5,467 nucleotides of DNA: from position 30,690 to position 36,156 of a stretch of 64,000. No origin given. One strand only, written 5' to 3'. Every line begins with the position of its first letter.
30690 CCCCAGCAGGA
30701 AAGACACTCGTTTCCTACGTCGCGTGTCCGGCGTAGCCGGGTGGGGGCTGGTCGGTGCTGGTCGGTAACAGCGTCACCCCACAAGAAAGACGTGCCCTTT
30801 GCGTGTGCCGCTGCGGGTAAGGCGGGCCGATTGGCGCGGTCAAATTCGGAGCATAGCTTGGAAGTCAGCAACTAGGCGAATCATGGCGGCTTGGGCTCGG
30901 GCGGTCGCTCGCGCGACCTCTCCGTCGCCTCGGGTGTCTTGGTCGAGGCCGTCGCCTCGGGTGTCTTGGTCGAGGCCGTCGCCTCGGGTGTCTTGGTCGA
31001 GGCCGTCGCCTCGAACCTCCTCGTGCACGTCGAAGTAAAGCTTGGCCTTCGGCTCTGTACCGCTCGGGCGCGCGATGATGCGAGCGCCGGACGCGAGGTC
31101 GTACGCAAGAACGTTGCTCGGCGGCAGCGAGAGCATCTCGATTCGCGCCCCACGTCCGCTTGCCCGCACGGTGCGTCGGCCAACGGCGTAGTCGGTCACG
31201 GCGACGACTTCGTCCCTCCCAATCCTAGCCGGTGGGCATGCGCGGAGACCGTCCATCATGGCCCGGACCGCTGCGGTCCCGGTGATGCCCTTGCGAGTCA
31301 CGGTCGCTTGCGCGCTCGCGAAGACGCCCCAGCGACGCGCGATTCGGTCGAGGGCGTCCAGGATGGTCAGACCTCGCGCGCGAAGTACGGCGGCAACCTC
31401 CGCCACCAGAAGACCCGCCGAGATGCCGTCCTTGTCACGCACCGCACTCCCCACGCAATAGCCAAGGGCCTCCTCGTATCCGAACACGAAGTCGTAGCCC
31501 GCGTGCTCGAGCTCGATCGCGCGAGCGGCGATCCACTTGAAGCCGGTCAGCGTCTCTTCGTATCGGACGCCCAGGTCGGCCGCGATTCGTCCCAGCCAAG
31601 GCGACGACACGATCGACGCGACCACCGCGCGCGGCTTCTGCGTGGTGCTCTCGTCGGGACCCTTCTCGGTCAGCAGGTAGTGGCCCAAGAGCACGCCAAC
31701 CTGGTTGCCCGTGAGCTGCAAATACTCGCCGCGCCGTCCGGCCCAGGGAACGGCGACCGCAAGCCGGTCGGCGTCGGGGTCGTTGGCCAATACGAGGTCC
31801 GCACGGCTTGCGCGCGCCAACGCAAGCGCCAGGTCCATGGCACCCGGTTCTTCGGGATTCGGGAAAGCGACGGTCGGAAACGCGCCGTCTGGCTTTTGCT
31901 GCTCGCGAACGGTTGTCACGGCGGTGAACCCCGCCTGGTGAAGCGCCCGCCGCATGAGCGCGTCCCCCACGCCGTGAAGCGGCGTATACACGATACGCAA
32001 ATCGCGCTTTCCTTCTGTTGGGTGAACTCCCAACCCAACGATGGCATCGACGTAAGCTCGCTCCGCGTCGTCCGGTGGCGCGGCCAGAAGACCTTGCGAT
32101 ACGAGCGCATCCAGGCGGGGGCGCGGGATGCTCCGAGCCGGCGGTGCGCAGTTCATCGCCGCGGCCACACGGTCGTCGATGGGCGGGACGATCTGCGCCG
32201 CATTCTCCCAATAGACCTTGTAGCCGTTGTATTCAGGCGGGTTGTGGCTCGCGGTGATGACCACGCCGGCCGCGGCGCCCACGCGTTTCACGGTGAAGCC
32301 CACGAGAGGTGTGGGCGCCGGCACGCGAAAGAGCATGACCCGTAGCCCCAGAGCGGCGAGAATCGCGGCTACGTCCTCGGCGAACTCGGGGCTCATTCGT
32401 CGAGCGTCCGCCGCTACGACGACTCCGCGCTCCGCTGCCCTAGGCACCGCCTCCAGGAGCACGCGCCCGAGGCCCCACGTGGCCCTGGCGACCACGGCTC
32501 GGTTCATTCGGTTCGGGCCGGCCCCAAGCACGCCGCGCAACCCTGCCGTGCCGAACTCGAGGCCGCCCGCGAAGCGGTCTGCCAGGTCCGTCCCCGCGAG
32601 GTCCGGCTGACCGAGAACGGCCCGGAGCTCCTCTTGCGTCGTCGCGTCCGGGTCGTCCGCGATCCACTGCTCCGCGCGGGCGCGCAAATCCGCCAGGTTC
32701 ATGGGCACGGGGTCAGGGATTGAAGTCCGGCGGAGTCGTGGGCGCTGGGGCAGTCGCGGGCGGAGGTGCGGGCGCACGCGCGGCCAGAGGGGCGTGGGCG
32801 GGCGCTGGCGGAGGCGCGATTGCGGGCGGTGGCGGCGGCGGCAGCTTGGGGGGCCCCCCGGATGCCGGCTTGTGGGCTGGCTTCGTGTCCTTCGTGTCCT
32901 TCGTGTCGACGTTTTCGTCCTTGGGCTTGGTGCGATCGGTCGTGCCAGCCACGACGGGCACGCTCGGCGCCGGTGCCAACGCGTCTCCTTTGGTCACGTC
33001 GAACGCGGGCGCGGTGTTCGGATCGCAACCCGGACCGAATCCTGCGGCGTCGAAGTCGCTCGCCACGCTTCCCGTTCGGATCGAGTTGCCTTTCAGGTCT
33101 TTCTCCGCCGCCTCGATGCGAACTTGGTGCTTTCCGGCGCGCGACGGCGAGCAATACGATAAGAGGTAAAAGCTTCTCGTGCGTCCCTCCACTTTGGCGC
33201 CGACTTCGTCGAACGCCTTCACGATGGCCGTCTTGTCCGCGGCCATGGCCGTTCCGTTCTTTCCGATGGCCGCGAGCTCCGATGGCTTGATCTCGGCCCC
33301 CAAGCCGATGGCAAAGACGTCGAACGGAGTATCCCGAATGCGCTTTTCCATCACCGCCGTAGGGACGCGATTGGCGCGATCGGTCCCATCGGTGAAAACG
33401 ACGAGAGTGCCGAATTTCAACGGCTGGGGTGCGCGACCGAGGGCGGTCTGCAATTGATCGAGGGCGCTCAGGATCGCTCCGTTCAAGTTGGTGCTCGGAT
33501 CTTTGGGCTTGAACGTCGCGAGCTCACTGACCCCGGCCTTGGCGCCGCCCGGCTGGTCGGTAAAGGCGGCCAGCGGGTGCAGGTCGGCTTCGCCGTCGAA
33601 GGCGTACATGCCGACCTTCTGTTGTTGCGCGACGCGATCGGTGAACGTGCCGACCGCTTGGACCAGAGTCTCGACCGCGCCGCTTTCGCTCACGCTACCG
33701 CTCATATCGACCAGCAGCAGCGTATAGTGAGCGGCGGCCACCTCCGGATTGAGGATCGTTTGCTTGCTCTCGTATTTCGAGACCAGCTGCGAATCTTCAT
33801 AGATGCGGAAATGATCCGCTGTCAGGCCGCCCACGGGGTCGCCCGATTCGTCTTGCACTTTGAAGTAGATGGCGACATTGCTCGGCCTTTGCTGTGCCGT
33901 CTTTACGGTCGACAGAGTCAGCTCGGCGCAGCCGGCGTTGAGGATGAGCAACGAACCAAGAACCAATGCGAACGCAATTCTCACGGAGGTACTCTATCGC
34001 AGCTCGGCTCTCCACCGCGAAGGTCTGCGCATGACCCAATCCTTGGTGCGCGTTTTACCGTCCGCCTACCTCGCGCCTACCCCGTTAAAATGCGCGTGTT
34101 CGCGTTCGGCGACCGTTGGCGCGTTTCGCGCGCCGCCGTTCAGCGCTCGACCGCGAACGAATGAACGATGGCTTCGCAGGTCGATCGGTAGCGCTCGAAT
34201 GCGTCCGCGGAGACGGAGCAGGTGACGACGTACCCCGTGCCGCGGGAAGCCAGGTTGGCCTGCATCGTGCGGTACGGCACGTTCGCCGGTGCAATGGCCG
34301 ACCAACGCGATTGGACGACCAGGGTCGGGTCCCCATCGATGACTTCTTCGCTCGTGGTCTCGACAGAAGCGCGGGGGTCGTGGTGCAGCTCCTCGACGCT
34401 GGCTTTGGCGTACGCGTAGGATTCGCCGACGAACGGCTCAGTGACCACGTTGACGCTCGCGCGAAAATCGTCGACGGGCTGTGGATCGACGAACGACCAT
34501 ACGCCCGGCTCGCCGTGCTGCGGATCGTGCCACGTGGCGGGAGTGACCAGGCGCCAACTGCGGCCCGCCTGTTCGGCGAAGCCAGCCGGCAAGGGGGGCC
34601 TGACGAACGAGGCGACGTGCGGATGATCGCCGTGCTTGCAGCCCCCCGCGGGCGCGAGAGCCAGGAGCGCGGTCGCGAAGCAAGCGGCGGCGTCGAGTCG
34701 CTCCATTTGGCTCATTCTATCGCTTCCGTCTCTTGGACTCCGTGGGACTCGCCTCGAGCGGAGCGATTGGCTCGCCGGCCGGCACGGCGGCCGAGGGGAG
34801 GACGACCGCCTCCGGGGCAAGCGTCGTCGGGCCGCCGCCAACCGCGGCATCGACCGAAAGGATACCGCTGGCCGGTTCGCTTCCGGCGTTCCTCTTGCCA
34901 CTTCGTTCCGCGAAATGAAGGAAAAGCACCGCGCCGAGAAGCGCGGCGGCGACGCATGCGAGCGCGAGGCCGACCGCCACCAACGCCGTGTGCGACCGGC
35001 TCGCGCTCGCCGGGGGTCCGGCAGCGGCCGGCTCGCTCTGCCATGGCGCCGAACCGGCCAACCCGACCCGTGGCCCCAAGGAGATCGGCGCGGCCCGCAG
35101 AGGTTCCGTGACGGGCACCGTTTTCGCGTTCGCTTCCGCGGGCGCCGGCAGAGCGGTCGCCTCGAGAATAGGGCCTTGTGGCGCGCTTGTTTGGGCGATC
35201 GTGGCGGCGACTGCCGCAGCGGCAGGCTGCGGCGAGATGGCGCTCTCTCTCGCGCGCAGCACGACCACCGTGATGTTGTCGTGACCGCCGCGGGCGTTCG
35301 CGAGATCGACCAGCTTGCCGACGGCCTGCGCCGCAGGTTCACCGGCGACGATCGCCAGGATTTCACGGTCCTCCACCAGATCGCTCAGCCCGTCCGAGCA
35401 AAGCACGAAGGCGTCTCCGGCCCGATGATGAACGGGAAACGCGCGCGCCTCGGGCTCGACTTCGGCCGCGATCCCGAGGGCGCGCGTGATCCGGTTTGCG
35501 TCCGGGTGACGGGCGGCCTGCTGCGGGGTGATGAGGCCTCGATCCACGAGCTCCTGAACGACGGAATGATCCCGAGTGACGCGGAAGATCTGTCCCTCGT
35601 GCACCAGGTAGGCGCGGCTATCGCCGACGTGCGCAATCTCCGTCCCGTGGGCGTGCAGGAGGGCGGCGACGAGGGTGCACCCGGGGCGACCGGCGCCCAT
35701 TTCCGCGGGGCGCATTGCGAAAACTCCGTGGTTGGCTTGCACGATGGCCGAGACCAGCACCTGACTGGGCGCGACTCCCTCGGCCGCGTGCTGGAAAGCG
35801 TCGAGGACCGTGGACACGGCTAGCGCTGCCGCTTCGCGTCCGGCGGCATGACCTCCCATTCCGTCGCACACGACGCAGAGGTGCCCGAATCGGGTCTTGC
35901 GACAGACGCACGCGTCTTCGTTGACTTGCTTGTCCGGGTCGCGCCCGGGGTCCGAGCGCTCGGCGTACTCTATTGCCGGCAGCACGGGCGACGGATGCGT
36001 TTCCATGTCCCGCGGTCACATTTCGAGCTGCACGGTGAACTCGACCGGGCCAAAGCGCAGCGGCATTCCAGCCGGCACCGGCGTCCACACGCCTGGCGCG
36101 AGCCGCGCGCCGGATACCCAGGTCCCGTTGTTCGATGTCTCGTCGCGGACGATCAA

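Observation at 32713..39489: Tight FHA / transmembrane-vWA / PP2C operon plus a second vWA lipoprotein: a candidate outside-in phospho-threonine signalling module with no cognate kinase in the operon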

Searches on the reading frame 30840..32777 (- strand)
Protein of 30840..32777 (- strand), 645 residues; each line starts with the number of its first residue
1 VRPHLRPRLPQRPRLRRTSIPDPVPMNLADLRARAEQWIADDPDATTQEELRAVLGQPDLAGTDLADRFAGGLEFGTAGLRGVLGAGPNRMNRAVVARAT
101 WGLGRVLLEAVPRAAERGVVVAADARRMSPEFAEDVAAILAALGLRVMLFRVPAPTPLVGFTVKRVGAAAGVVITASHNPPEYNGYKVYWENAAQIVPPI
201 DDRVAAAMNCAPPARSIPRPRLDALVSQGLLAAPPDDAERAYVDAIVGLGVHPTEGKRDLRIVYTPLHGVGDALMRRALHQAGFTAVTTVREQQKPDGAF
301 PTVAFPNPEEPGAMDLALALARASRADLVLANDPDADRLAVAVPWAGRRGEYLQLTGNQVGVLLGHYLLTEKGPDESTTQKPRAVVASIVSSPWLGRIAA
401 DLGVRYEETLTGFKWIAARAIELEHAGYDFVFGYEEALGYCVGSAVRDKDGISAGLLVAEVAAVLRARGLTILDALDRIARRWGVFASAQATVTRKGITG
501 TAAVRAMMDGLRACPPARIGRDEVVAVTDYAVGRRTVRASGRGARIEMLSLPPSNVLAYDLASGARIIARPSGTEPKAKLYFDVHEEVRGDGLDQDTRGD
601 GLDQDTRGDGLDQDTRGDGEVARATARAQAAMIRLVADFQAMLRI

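Call 4: search_protein_families(library=pfam, proteins=[window:30840-32777:-], max_evalue=0.01)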
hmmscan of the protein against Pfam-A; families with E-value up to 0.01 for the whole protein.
window:30840-32777:- (645 aa): 4 families
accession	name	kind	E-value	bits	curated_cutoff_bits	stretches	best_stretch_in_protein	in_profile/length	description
PF02878.22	PGM_PMM_I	-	9.7e-38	129.4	22.5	1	74-209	3-132/138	Phosphoglucomutase/phosphomannomutase, alpha/beta/alpha domain I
PF02879.22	PGM_PMM_II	-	1e-25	90.7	29.3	1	241-342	2-99/103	Phosphoglucomutase/phosphomannomutase, alpha/beta/alpha domain II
PF02880.22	PGM_PMM_III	-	8e-17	61.9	20.7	1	357-464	2-99/115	Phosphoglucomutase/phosphomannomutase, alpha/beta/alpha domain III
PF00408.26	PGM_PMM_IV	-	6.9e-06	26.5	23.1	1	553-596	22-64/68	Phosphoglucomutase/phosphomannomutase, C-terminal domain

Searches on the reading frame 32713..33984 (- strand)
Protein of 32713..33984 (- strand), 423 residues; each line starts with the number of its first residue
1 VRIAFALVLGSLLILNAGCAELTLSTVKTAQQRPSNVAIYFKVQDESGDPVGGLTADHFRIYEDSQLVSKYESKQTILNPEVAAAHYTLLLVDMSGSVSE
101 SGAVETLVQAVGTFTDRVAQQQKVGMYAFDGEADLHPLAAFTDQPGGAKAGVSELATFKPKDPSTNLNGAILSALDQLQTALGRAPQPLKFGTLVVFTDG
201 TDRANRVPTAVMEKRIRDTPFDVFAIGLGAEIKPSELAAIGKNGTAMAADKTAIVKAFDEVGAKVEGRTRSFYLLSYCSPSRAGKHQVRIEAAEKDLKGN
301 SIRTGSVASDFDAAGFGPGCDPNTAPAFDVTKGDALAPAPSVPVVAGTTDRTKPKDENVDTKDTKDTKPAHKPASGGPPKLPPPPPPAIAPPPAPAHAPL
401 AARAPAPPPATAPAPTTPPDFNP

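Call 4: search_protein_families(library=pfam, proteins=[window:32713-33984:-], max_evalue=0.01)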
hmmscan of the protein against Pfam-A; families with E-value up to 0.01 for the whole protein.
window:32713-33984:- (423 aa): 3 families
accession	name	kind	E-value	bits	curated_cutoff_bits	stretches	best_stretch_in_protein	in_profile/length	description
PF00092.34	VWA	-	1.1e-06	29.4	23.8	1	90-245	4-155/174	von Willebrand factor type A domain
PF13519.12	VWA_2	-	2e-06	28.8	27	1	88-200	1-106/107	von Willebrand factor type A domain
PF13768.12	VWA_3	-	0.00087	19.8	27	1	90-242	5-147/155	von Willebrand factor type A domain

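Call 44: search_solved_structures(query=window:32713-33984:-, max_evalue=0.01)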
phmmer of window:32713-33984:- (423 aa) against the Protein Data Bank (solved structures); distinct sequences matched with E-value up to 0.01: 0.

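Call 61: search_protein_families(library=ncbifam, proteins=[window:32713-33984:-], max_evalue=0.01)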
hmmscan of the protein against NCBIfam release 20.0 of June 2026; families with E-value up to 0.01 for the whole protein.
window:32713-33984:- (423 aa): 1 family
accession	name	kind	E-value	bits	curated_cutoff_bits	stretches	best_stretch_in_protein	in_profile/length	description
TIGR03436.1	acidobact_VWFA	subfamily_domain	4.3e-13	49.4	81.25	1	36-231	9-222/324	VWA domain-containing protein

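Call 62: search_protein_families(library=padloc, proteins=[window:32713-33984:-], max_evalue=0.01)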
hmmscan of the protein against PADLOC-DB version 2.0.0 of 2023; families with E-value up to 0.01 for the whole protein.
window:32713-33984:- (423 aa): 0 families

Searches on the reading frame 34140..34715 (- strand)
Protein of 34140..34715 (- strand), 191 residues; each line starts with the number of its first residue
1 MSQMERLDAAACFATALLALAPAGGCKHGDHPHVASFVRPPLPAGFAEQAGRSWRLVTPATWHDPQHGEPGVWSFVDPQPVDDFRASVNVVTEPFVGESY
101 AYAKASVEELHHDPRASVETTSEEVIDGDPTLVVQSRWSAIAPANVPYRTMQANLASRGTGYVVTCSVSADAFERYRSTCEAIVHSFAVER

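Call 4: search_protein_families(library=pfam, proteins=[window:34140-34715:-], max_evalue=0.01)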
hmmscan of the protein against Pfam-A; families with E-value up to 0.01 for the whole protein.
window:34140-34715:- (191 aa): 0 families

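Call 47: find_homologous_proteins(query=window:34140-34715:-, max_evalue=0.001)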
Query window:34140-34715:- (191 aa): 292 proteins with E <= 0.001 among 1263 candidates; the best 120 are listed.
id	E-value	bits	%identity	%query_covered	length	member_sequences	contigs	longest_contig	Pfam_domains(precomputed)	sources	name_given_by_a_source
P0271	4.9e-115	400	94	98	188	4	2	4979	-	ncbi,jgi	jgi:hypothetical protein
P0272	5.8e-100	351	83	100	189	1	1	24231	-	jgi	jgi:hypothetical protein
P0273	9.3e-90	317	79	87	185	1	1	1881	-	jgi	jgi:hypothetical protein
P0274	9.6e-84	298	71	98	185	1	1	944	-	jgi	jgi:hypothetical protein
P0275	5.0e-79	282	72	87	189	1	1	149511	-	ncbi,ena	-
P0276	5.1e-75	269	67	87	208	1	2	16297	-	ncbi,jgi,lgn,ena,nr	ncbi:MAG TPA: hypothetical protein VK841_24730 [Polyangiaceae bacterium]|nr:hypothetical protein [Po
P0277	7.6e-75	269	67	87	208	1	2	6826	-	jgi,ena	jgi:hypothetical protein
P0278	3.2e-74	267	63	96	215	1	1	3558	-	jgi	jgi:hypothetical protein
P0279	1.1e-73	265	63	97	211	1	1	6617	-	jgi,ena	jgi:hypothetical protein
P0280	1.2e-73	265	66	88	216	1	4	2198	-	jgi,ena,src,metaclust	jgi:hypothetical protein|metaclust:\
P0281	1.4e-72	261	63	95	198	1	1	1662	-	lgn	-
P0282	4.4e-72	260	63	92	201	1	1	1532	-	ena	-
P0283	1.3e-71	258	58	92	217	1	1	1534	-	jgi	-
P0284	2.0e-71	258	60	95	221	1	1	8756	-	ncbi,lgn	-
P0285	1.0e-70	255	63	94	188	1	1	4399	-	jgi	jgi:hypothetical protein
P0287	4.0e-68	247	63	87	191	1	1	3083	PF01789.23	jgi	jgi:hypothetical protein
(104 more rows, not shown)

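Call 52: predict_structure(alignment_id=A3)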
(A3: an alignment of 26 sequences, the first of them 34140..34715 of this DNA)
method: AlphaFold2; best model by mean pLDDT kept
length: 191 residues; sequences in the alignment: 26
mean_pLDDT: 61.8   pTM: 0.59
mean pLDDT of the five models: 61.8, 60.8, 59.0, 57.8, 56.6
residues with pLDDT >= 90: 9; 70-90: 73; 50-70: 37; < 50: 72
segments of 3 or more residues with pLDDT < 50: 1-4, 10-18, 23-61, 64-70, 78-84, 189-191
pLDDT, mean of each block of 10 residues (from residue 1): 47 47 44 29 29 41 47 52 56 71 75 84 86 86 69 80 78 83 71 47
secondary structure, 60 per line:
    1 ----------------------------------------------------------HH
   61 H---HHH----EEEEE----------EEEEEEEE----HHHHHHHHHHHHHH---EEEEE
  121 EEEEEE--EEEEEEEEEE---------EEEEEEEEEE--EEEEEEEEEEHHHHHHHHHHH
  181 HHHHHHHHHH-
elements in order: E72-76 E87-94 H99-112 E116-126 E129-138 E148-157 E160-169 H170-190

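Call 54: fold_search(model_id=the predicted structure, library=pdb)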
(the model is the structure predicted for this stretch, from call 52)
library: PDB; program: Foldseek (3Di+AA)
matches with E <= 10: 1436; with E <= 0.001: 33
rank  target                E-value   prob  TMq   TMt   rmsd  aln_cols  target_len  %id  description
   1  6xrf_A                1.9e-06  1.00  0.51  0.67   7.4       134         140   13  EagT6 Tse6 NT complex (released 2020-12-30)
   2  6xrf_G                2.0e-06  1.00  0.48  0.64   8.6       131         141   12  EagT6 Tse6 NT complex (released 2020-12-30)
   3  6xrf_H                2.5e-06  1.00  0.48  0.63   8.4       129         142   12  EagT6 Tse6 NT complex (released 2020-12-30)
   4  1tu1_A                2.8e-06  1.00  0.48  0.62   7.6       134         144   14  Crystal Structure of Protein of Unknown Function PA94 from Pseudomonas aeruginosa, Putative Regulator (released 2004-08-03)
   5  9grx_0                4.7e-06  1.00  0.43  0.51   8.8       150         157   14  NDH-PSI-LHCI supercomplex from S. oleracea (released 2025-02-12)
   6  2xb3                  8.8e-06  1.00  0.49  0.60   3.2       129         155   15  The Structure of Cyanobacterial PsbP (released 2010-08-25)
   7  6e8a_B                8.8e-06  1.00  0.50  0.64   5.5       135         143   17  Crystal structure of DcrB from Salmonella enterica at 1.92 Angstroms resolution (released 2018-10-31)
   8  4rth_A                1.3e-05  1.00  0.46  0.51   5.2       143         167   13  The crystal structure of PsbP from Zea mays (released 2015-03-11)
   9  4rth_B                1.7e-05  1.00  0.47  0.54   4.6       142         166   13  The crystal structure of PsbP from Zea mays (released 2015-03-11)
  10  3lyd_B                1.8e-05  1.00  0.43  0.50   6.5       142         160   14  Crystal structure of Putative uncharacterized protein from Jonesia denitrificans (released 2010-03-09)
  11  6e8a_A                1.9e-05  1.00  0.49  0.61   5.0       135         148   17  Crystal structure of DcrB from Salmonella enterica at 1.92 Angstroms resolution (released 2018-10-31)
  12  2vu4                  5.1e-05  1.00  0.47  0.58   4.0       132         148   14  Structure of PsbP protein from Spinacia oleracea at 1.98 A resolution (released 2009-07-21)
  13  4rti                  6.0e-05  1.00  0.48  0.51   4.5       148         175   11  The crystal structure of PsbP from Spinacia oleracea (released 2015-03-11)
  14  2lnj_MODEL_1_A        1.0e-04  1.00  0.36  0.40  12.9       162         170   14  Solution Structure of Cyanobacterial PsbP (CyanoP) from Synechocystis sp. PCC 6803 (released 2012-06-06)
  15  6xrr_A                1.3e-04  1.00  0.43  0.54   8.8       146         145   15  Structure of SciW bound to the Rhs1 Transmembrane Domain from Salmonella typhimurium (released 2020-12-30)
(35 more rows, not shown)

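Call 61: search_protein_families(library=ncbifam, proteins=[window:34140-34715:-], max_evalue=0.01)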
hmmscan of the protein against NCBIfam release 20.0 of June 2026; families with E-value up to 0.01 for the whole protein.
window:34140-34715:- (191 aa): 0 families

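Call 62: search_protein_families(library=padloc, proteins=[window:34140-34715:-], max_evalue=0.01)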
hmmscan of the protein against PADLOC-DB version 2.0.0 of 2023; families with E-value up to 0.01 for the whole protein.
window:34140-34715:- (191 aa): 0 families

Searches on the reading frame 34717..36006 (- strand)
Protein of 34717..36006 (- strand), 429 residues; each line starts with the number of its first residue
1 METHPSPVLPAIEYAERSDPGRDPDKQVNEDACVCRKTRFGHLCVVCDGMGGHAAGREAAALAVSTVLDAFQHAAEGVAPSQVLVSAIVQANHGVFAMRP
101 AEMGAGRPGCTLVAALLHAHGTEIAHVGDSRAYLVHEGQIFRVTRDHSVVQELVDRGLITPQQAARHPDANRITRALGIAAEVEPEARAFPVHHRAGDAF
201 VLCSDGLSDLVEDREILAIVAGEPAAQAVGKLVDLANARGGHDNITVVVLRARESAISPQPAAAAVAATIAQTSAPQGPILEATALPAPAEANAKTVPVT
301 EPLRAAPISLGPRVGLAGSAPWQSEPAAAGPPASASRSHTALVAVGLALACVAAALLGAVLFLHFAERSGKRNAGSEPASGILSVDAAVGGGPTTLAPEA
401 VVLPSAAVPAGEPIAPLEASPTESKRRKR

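Call 4: search_protein_families(library=pfam, proteins=[window:34717-36006:-], max_evalue=0.01)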
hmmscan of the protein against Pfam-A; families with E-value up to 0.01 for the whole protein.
window:34717-36006:- (429 aa): 3 families
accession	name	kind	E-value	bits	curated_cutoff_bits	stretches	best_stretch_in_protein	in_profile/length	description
PF13672.11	PP2C_2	-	5.2e-18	65.8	24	1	25-215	8-182/209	Protein phosphatase 2C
PF00481.26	PP2C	-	5.6e-13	49.6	20.3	1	43-150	36-143/255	Protein phosphatase 2C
PF07228.17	SpoIIE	-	0.00032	21.1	25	1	174-252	102-191/192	Stage II sporulation protein E (SpoIIE)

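Call 61: search_protein_families(library=ncbifam, proteins=[window:34717-36006:-], max_evalue=0.01)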
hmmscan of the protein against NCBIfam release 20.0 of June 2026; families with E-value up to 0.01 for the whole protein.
window:34717-36006:- (429 aa): 2 families
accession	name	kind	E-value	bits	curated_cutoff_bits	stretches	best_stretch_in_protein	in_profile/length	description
NF033484.1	Stp1_PP2C_phos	equivalog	2.4e-63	213.7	230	1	26-250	8-231/232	Stp1/IreP family PP2C-type Ser/Thr phosphatase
NF011149.0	PRK14559.1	equivalog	2.8e-48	165.1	374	1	43-253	413-632/642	serine/threonine phosphatase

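Call 62: search_protein_families(library=padloc, proteins=[window:34717-36006:-], max_evalue=0.01)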
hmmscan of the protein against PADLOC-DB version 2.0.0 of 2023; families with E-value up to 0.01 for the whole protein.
window:34717-36006:- (429 aa): 2 families
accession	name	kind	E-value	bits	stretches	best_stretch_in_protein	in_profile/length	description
PDLC04518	PDC-M21C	-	4.8e-10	37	1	17-207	8-186/243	-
PDLC04519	PDC-M21C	-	1.2e-06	26.3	1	26-208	14-183/224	-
